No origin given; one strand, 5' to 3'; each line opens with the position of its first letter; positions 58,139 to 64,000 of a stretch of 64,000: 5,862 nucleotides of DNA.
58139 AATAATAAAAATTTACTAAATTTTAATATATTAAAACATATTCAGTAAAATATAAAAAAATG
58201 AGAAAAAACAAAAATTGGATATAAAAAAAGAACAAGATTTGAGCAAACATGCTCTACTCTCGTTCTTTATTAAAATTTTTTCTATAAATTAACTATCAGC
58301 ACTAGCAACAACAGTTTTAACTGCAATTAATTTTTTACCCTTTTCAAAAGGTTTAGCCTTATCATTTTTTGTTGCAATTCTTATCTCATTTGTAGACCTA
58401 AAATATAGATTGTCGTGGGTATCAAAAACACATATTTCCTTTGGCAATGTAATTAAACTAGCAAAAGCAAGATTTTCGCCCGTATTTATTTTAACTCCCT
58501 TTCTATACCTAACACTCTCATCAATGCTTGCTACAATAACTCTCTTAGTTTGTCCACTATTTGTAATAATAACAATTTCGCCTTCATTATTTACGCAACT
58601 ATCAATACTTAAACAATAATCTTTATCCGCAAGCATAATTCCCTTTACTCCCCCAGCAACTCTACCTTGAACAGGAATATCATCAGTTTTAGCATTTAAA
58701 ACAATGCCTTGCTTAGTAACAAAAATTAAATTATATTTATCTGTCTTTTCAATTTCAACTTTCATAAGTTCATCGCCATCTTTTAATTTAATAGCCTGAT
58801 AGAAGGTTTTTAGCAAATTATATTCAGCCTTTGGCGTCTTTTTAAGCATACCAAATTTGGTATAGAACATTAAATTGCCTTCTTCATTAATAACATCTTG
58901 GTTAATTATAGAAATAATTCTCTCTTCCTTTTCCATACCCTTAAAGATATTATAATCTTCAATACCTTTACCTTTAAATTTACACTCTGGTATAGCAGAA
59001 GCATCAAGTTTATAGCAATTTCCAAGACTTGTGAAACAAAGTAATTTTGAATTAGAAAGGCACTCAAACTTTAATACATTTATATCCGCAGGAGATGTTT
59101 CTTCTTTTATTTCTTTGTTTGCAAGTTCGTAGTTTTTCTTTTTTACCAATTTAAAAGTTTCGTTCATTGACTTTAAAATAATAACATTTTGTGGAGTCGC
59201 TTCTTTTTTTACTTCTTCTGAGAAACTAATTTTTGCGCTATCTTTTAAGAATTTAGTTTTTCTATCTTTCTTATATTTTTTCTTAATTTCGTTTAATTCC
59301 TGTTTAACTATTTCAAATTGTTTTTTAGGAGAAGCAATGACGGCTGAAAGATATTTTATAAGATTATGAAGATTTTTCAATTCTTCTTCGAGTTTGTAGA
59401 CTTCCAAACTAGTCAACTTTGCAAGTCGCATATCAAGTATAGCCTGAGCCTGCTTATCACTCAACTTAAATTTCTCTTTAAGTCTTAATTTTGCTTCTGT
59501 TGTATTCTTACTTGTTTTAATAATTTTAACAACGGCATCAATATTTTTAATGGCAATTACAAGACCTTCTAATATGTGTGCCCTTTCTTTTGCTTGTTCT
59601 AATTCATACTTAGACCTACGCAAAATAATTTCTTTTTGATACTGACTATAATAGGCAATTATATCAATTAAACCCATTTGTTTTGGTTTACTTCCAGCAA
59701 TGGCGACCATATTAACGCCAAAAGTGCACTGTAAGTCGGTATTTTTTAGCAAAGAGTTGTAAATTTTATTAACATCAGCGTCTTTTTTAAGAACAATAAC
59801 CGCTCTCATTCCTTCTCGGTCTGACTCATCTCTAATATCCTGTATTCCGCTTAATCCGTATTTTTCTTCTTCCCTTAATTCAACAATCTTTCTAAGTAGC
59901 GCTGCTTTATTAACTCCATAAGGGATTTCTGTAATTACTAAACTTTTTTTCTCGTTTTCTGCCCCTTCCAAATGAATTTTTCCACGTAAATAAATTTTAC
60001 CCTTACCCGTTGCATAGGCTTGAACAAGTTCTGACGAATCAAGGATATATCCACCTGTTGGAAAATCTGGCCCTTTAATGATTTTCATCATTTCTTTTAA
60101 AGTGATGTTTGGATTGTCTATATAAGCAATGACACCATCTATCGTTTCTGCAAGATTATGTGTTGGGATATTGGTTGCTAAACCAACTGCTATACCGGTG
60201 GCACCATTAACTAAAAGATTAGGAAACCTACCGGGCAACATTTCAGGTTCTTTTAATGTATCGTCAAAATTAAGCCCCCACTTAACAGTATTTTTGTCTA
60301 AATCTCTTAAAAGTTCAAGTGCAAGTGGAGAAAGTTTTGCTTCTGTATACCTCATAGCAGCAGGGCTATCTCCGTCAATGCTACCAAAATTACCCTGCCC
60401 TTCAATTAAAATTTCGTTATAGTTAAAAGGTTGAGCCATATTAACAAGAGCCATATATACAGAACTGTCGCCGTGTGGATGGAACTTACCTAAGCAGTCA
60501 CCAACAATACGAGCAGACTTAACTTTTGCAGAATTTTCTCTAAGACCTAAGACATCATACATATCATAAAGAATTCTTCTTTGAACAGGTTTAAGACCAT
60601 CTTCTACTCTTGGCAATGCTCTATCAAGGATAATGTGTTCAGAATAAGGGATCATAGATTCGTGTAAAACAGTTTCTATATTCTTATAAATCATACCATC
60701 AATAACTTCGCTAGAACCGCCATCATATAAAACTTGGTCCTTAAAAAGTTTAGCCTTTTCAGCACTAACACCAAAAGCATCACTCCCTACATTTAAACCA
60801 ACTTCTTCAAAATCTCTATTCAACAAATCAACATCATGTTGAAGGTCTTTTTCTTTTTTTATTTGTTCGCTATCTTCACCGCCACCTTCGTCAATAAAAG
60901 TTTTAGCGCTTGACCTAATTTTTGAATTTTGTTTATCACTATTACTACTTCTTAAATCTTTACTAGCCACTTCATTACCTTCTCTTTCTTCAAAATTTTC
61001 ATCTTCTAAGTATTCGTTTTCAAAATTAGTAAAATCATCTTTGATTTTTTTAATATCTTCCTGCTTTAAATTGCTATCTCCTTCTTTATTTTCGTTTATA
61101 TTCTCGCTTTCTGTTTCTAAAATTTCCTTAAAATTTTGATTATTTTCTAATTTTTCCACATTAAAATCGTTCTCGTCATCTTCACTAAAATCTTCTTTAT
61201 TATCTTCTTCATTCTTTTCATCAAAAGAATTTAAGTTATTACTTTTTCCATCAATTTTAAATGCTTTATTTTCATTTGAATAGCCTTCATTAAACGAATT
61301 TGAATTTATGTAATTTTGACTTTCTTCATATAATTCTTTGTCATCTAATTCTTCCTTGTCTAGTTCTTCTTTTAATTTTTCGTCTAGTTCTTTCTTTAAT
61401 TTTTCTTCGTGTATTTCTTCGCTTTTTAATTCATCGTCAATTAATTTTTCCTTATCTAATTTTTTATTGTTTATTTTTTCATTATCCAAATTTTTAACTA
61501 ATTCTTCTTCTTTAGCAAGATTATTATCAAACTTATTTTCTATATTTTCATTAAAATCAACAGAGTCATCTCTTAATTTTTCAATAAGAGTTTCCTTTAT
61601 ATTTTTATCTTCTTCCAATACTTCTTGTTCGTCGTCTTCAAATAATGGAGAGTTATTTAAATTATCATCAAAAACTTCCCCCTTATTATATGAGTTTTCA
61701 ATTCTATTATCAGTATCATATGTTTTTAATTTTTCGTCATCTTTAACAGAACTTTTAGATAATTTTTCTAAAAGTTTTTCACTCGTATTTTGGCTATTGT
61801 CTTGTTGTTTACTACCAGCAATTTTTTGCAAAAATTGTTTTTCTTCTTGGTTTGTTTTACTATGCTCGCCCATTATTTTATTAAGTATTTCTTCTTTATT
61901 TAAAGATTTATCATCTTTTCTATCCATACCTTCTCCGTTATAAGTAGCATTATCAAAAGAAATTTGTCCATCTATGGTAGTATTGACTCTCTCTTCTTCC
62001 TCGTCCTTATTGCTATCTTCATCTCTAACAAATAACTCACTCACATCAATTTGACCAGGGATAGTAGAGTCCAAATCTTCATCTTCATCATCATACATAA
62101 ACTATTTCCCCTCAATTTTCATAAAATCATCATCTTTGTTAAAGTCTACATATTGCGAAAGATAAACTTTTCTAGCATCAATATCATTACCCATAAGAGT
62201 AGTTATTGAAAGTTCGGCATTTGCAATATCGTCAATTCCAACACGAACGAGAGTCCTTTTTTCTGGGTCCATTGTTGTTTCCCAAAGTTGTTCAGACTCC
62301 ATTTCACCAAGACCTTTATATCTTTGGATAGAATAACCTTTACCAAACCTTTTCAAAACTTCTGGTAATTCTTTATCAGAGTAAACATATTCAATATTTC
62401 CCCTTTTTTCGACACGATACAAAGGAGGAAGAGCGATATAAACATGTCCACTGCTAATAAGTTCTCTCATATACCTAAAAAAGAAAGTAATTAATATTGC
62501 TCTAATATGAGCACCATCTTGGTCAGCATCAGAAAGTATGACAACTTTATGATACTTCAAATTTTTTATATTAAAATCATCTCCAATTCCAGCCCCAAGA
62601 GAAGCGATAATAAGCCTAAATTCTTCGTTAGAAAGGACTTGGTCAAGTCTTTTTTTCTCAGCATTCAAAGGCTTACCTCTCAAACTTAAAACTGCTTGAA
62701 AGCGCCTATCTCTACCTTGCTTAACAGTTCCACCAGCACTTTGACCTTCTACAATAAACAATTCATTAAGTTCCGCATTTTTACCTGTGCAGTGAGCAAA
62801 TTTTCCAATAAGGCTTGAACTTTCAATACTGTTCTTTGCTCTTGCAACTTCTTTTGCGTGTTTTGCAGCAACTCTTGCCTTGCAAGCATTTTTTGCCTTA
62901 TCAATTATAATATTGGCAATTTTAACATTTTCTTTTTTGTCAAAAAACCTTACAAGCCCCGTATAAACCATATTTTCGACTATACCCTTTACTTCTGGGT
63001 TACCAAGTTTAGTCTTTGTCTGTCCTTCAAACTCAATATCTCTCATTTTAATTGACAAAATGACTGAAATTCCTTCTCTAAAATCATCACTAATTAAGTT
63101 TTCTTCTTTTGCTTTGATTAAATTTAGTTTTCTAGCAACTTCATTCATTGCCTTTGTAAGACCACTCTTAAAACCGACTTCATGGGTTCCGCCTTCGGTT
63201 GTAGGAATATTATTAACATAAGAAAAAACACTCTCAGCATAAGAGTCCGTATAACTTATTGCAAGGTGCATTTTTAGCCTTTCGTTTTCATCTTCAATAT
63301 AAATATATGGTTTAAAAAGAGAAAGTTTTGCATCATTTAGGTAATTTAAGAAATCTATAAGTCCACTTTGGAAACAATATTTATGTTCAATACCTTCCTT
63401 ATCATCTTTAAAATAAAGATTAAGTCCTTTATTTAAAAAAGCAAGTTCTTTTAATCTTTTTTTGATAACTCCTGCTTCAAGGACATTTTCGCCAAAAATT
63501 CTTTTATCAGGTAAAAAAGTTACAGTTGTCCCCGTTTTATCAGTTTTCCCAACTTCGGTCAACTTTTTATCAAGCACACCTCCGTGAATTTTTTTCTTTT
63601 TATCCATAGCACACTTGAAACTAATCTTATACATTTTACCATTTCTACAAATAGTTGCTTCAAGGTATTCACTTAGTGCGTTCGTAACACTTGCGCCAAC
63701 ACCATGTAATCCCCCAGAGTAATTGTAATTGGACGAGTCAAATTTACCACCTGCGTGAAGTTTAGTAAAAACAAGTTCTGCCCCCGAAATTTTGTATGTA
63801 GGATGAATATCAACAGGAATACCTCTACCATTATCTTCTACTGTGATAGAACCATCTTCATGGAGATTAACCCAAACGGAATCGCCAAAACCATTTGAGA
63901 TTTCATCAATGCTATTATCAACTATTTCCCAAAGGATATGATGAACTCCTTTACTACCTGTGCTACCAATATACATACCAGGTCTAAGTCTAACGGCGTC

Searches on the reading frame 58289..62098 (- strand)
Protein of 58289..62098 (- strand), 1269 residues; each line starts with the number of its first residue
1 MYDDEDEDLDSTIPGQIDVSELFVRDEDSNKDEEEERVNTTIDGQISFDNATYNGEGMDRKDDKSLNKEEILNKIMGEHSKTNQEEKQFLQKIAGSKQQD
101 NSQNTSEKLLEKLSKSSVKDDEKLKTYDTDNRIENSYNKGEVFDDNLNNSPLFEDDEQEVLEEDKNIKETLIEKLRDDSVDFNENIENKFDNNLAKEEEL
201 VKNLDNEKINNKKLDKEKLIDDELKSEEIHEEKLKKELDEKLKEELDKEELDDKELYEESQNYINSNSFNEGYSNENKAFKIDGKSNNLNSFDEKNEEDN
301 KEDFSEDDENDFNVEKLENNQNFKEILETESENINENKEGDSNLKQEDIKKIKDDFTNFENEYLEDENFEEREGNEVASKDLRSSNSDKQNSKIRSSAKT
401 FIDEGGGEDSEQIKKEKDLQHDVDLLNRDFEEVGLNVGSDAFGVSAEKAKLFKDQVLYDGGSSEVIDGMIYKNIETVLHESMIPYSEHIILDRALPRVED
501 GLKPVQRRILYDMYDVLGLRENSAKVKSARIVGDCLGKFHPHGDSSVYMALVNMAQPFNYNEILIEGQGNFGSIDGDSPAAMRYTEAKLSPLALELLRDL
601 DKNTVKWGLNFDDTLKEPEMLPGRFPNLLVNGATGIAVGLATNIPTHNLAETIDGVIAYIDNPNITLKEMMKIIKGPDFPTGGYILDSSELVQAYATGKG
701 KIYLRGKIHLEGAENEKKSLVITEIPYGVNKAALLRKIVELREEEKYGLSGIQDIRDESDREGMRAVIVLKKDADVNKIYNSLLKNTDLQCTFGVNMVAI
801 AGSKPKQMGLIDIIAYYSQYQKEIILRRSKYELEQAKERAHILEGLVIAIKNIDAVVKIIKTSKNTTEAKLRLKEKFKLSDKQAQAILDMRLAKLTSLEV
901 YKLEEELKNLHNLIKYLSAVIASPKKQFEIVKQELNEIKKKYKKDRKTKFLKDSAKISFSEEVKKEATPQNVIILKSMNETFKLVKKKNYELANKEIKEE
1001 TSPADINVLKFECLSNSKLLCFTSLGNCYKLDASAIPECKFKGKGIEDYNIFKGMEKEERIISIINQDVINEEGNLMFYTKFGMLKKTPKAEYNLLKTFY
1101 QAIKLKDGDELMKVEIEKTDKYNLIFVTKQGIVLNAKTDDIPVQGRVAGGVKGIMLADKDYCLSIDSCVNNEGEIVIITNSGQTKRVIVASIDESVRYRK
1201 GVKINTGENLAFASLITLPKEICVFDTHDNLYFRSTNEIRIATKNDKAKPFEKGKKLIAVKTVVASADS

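Call 32: find_encoding_contigs(protein=window:58289-62098:-, flank=10000, max_places=6)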
Protein window:58289-62098:- (1269 aa): 3 contigs read that carry it; 2 places shown.
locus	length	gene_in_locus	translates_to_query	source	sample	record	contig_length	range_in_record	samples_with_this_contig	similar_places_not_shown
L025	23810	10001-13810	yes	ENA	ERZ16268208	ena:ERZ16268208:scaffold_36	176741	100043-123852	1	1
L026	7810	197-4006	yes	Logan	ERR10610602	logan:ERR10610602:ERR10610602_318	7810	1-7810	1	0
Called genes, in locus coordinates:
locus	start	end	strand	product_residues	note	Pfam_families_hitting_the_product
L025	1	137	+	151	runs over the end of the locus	-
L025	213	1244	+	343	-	PF00154:RecA_N, PF08423:Rad51, PF06745:ATPase (weak), PF27531:MT3502_N (weak), PF21096:RecA_C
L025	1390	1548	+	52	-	-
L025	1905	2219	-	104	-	PF02082:Rrf2 (faint), PF13412:HTH_24, PF08279:HTH_11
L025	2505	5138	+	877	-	PF14498:Glyco_hyd_65N_2, PF22124:Glyco_hydro_95_cat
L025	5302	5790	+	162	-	-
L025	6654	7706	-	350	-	PF03033:Glyco_transf_28, PF13528:Glyco_trans_1_3 (weak), PF04101:Glyco_tran_28_C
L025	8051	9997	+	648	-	PF02518:HATPase_c, PF00204:DNA_gyraseB, PF01751:Toprim, PF00986:DNA_gyraseB_C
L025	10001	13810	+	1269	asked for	PF00521:DNA_topoisoIV, PF03989:DNA_gyraseA_C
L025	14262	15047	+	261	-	PF01522:Polysacc_deac_1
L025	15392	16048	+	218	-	PF00436:SSB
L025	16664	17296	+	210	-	-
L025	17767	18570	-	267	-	-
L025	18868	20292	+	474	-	PF03237:Terminase_6N, PF04466:Terminase_3 (faint)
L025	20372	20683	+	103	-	-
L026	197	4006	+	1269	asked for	PF00521:DNA_topoisoIV, PF03989:DNA_gyraseA_C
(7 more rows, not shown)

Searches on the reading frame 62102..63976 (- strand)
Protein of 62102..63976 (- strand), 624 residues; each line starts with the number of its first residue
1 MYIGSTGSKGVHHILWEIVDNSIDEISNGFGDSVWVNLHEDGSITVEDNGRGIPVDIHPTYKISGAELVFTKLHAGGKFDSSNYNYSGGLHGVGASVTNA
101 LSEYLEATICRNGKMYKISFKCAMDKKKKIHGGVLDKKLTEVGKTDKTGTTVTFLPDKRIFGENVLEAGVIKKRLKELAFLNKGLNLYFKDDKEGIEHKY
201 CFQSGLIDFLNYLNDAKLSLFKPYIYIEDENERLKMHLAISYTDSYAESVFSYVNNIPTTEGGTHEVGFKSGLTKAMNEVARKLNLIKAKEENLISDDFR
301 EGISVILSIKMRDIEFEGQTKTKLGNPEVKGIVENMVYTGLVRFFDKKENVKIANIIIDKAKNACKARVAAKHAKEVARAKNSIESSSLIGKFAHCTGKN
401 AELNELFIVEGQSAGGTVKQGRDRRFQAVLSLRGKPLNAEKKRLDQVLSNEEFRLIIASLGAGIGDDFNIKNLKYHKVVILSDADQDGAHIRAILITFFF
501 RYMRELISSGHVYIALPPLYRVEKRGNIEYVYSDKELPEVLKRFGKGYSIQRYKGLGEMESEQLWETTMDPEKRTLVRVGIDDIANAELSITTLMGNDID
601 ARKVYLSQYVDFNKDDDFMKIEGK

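Call 29: find_encoding_contigs(protein=window:62102-63976:-, flank=10000, max_places=6)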
Protein window:62102-63976:- (624 aa): no gene with exactly this product is on record in the collection.
